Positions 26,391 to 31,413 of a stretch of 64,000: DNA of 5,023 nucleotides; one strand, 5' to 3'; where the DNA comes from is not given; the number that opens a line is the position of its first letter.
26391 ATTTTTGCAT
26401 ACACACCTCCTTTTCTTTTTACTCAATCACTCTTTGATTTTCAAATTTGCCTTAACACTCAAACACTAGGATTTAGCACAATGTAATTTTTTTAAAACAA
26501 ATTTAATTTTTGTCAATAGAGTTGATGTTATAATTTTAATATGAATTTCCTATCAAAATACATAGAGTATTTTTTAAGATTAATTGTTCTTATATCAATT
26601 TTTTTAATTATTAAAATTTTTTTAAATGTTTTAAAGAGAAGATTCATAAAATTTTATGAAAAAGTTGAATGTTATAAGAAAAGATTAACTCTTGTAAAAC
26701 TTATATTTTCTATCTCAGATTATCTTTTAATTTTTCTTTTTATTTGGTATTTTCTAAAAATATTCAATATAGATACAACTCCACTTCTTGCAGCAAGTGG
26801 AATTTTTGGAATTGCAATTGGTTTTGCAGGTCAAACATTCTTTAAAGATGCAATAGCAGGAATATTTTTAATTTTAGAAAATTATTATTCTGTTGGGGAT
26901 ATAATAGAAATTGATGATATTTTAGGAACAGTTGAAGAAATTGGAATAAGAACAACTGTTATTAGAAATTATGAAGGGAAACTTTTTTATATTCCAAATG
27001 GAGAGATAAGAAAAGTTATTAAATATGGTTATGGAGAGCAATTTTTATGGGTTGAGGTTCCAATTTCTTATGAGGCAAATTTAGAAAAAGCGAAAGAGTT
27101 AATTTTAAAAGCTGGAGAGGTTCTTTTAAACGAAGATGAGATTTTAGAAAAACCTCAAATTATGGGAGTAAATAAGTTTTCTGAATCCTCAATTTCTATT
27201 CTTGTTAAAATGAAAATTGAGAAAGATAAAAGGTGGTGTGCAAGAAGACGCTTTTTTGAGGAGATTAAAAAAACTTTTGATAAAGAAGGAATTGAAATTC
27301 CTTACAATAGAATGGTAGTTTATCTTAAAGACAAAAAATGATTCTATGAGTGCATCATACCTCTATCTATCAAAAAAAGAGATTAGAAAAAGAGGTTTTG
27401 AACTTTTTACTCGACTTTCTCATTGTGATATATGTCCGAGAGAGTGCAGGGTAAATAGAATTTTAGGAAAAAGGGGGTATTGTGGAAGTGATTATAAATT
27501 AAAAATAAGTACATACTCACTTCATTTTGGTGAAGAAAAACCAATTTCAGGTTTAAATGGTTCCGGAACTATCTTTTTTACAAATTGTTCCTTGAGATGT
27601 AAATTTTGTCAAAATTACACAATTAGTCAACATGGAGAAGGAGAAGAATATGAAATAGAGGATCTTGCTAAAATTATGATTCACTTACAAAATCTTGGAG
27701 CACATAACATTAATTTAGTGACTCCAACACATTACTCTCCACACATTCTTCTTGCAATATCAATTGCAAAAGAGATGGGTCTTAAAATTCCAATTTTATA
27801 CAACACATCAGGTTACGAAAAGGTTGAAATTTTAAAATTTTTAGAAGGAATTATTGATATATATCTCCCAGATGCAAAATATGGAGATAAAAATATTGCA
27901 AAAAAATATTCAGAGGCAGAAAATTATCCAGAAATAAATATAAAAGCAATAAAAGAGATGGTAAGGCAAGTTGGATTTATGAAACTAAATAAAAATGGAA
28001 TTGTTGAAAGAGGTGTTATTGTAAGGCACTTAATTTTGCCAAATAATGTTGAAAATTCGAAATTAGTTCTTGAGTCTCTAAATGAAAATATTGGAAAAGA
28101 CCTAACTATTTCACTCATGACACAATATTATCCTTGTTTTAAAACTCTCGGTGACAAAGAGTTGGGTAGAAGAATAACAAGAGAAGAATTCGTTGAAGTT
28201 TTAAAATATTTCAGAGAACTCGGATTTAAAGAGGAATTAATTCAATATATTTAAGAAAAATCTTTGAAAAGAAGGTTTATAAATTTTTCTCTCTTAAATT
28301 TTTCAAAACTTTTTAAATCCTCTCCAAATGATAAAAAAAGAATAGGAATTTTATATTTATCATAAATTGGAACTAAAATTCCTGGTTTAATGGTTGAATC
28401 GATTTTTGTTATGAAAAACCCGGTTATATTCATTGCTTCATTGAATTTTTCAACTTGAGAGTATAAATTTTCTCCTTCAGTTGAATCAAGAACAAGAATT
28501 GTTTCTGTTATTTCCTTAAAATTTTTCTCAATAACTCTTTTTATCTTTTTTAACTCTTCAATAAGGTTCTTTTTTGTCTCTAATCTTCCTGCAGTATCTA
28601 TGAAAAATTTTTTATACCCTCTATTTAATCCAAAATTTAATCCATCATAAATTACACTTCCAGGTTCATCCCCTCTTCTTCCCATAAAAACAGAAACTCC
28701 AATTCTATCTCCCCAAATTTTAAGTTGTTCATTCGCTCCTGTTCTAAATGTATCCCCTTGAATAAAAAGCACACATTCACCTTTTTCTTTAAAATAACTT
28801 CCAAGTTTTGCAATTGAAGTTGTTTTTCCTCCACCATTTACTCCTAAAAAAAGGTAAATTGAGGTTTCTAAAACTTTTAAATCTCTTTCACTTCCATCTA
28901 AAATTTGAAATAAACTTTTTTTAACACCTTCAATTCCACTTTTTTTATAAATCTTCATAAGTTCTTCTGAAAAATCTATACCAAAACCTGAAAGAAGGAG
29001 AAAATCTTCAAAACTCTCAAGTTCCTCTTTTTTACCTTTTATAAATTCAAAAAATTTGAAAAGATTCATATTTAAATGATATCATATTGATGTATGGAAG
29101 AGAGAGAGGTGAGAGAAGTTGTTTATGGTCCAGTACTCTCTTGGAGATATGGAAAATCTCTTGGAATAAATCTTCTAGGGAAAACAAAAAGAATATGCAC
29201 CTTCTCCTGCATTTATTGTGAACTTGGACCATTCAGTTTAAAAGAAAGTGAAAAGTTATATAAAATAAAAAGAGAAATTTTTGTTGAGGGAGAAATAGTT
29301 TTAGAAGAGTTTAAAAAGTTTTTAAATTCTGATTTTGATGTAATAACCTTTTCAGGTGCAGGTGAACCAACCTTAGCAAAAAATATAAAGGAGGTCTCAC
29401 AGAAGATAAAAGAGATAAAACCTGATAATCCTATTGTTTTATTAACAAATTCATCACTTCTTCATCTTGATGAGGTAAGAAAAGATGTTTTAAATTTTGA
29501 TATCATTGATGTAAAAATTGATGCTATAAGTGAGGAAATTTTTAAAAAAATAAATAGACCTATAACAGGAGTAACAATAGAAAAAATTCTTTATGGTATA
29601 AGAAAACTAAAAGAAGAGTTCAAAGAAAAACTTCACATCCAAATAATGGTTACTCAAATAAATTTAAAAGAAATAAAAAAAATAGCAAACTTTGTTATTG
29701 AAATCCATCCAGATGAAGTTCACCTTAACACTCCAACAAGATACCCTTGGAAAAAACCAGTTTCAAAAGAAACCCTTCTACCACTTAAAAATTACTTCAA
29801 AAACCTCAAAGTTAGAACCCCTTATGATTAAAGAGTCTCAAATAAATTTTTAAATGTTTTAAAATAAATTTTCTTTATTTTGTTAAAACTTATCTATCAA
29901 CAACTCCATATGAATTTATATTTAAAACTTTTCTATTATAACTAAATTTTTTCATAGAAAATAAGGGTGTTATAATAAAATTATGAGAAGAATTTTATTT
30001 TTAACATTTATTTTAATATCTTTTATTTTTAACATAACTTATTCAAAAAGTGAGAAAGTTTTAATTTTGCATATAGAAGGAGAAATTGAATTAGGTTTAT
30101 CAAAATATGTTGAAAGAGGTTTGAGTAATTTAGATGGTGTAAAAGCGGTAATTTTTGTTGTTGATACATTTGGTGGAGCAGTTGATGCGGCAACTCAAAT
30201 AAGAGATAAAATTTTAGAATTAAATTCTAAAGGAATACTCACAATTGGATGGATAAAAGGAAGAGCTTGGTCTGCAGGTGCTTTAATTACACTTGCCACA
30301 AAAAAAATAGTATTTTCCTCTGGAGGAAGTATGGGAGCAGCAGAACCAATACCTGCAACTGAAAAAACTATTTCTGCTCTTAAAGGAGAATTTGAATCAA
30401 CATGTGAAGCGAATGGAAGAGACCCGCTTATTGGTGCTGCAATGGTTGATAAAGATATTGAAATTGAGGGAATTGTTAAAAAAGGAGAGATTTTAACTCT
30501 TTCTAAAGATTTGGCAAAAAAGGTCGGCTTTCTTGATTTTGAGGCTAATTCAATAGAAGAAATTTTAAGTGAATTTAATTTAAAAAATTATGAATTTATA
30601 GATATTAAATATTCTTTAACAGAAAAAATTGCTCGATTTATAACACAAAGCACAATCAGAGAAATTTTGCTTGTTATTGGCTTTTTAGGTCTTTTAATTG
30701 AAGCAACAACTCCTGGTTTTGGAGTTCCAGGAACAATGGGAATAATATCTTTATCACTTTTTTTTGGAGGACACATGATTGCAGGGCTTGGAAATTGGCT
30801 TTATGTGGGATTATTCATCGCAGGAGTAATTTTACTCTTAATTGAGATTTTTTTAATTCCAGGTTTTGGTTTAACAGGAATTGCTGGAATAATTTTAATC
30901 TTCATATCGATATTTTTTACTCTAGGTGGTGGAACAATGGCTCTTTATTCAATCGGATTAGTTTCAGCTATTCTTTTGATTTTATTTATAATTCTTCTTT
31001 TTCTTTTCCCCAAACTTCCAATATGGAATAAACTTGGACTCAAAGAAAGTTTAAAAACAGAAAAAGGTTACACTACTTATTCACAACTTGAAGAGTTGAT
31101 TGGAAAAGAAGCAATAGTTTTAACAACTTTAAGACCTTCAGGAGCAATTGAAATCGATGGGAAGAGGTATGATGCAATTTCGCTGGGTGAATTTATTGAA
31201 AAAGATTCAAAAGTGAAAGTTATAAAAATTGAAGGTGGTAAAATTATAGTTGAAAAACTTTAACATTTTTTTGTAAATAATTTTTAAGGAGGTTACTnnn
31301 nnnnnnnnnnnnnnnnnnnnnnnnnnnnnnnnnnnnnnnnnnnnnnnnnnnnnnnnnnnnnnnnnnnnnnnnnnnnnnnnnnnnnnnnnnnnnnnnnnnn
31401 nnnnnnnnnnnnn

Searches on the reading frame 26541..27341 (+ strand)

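Call 67: search_protein_families(library=pfam, proteins=[window:26541-27341:+], max_evalue=0.0001)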
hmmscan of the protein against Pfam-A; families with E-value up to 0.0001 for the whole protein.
window:26541-27341:+ (266 aa): 3 families
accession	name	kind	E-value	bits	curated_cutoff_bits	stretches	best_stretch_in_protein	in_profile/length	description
PF00924.24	MS_channel_2nd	-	1.5e-18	67.1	20.2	1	100-156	2-58/68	Mechanosensitive ion channel, beta-domain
PF21082.3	MS_channel_3rd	-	2e-08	35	21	1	172-253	4-88/88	Mechanosensitive ion channel MscS, C-terminal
PF21088.3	MS_channel_1st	-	4.3e-06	27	23.1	1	61-98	5-42/42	Mechanosensitive ion channel, transmembrane helices 2/3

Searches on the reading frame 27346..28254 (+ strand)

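Call 49: search_protein_families(library=pfam, proteins=[window:27346-28254:+], max_evalue=0.001)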
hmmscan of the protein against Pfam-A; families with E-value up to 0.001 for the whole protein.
window:27346-28254:+ (302 aa): 2 families
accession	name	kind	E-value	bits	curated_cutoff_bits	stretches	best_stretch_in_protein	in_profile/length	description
PF04055.27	Radical_SAM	-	1.1e-14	55.4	29.5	1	76-206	2-137/166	Radical SAM superfamily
PF13353.11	Fer4_12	-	0.00016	22.4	22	1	74-125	5-59/137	4Fe-4S single cluster domain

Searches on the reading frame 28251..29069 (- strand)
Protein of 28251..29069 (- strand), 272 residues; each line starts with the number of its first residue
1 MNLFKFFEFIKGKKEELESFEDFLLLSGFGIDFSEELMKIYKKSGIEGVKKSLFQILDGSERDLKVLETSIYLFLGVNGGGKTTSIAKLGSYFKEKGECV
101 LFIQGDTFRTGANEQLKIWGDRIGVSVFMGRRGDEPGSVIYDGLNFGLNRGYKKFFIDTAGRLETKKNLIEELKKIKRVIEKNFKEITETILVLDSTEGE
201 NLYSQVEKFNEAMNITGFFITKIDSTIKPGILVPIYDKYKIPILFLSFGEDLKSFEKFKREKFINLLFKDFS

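Call 49: search_protein_families(library=pfam, proteins=[window:28251-29069:-], max_evalue=0.001)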
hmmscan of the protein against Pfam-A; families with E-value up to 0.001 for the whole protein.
window:28251-29069:- (272 aa): 1 family
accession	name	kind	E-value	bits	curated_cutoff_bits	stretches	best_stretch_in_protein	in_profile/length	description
PF00448.28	SRP54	-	6.3e-58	196.1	22.7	1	70-268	2-195/196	SRP54-type protein, GTPase domain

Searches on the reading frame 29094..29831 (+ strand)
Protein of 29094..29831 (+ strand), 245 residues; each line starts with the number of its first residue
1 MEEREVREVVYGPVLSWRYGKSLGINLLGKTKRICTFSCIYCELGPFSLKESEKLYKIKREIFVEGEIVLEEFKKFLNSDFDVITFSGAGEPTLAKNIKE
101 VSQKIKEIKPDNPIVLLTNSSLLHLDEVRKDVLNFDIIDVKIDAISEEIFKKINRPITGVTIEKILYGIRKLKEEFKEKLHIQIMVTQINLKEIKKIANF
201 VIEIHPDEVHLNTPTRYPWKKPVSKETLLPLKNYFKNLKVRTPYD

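Call 49: search_protein_families(library=pfam, proteins=[window:29094-29831:+], max_evalue=0.001)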
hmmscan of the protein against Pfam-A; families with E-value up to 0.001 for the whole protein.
window:29094-29831:+ (245 aa): 1 family
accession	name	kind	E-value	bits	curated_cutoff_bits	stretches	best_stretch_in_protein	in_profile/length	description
PF04055.27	Radical_SAM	-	5.9e-16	59.5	29.5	1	33-201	5-166/166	Radical SAM superfamily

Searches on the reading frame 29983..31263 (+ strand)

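Call 49: search_protein_families(library=pfam, proteins=[window:29983-31263:+], max_evalue=0.001)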
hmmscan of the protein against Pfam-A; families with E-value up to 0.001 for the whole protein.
window:29983-31263:+ (426 aa): 3 families
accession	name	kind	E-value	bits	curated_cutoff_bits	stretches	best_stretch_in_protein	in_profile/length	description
PF25145.1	NfeD1b_N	-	2.4e-38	132.1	40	1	25-204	1-185/189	NfeD1b, N-terminal domain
PF24961.1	NfeD_membrane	-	1.4e-24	86.8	26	1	225-341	2-116/119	NfeD integral membrane domain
PF01957.25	NfeD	-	2.2e-18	66.6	29.1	1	370-425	2-57/57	NfeD-like C-terminal, partner-binding domain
